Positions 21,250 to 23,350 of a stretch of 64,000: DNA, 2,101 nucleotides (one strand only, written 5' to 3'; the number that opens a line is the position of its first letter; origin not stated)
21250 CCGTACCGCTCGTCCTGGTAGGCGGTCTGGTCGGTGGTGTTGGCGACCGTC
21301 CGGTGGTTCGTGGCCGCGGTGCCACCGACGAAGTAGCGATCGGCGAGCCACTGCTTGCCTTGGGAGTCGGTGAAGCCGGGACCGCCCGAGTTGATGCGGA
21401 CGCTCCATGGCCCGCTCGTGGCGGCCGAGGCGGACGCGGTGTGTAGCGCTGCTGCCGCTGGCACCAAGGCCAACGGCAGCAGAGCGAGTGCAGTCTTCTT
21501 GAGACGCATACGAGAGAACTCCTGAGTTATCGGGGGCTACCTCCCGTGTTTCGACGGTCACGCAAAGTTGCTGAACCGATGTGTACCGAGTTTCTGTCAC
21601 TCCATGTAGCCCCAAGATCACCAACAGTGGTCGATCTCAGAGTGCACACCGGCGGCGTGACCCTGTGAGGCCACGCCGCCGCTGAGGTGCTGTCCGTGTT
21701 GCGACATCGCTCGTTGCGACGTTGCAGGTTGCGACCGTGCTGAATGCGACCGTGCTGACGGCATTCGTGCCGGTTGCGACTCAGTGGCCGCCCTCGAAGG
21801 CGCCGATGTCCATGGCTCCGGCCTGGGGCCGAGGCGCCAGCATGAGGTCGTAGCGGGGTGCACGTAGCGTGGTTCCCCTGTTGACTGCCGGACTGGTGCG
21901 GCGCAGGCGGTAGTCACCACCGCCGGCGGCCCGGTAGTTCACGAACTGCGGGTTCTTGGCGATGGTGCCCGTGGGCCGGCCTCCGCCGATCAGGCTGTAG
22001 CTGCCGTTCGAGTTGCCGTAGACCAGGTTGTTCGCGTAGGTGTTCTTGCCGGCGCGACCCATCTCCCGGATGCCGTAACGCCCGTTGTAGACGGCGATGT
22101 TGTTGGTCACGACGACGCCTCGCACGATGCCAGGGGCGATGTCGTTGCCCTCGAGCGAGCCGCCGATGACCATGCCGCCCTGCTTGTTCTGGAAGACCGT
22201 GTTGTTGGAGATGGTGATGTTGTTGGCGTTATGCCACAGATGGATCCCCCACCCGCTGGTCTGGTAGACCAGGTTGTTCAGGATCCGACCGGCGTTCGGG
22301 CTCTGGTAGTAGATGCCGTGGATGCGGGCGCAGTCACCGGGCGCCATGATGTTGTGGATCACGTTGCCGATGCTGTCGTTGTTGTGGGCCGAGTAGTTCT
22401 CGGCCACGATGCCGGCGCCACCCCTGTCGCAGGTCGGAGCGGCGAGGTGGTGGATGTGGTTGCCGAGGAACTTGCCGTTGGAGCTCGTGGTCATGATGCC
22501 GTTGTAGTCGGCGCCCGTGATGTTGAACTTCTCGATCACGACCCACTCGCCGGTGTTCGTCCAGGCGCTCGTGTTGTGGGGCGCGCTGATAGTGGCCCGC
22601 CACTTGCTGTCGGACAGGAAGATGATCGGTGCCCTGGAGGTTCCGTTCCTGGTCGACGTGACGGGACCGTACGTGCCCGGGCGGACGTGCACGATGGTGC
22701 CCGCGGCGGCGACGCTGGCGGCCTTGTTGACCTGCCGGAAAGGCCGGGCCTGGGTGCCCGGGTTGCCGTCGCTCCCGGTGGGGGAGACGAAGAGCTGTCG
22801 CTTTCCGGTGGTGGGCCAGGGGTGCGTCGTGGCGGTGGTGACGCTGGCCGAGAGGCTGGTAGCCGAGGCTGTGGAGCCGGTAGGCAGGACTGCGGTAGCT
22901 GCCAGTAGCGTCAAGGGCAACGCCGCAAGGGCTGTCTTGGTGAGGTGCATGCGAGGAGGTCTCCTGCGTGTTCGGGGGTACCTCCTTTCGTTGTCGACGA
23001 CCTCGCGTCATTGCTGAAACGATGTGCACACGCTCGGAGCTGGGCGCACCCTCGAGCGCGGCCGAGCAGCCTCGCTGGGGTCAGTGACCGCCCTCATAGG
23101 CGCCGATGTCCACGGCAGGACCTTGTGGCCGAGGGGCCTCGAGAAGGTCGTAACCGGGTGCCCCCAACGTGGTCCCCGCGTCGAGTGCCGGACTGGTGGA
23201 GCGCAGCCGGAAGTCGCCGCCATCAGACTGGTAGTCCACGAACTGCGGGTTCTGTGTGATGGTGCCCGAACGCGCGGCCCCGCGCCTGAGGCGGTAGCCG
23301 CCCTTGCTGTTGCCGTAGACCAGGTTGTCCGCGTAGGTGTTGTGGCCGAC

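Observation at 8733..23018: Strictly spaced bipartite motif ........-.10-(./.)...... upstream of three secreted glycan-enzyme genes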

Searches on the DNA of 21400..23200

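Call 71: search_rna_families(source=window, start=21400, end=23200, threshold=evalue, max_evalue=1)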
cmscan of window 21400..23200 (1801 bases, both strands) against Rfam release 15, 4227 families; matches with E-value up to 1: 0.
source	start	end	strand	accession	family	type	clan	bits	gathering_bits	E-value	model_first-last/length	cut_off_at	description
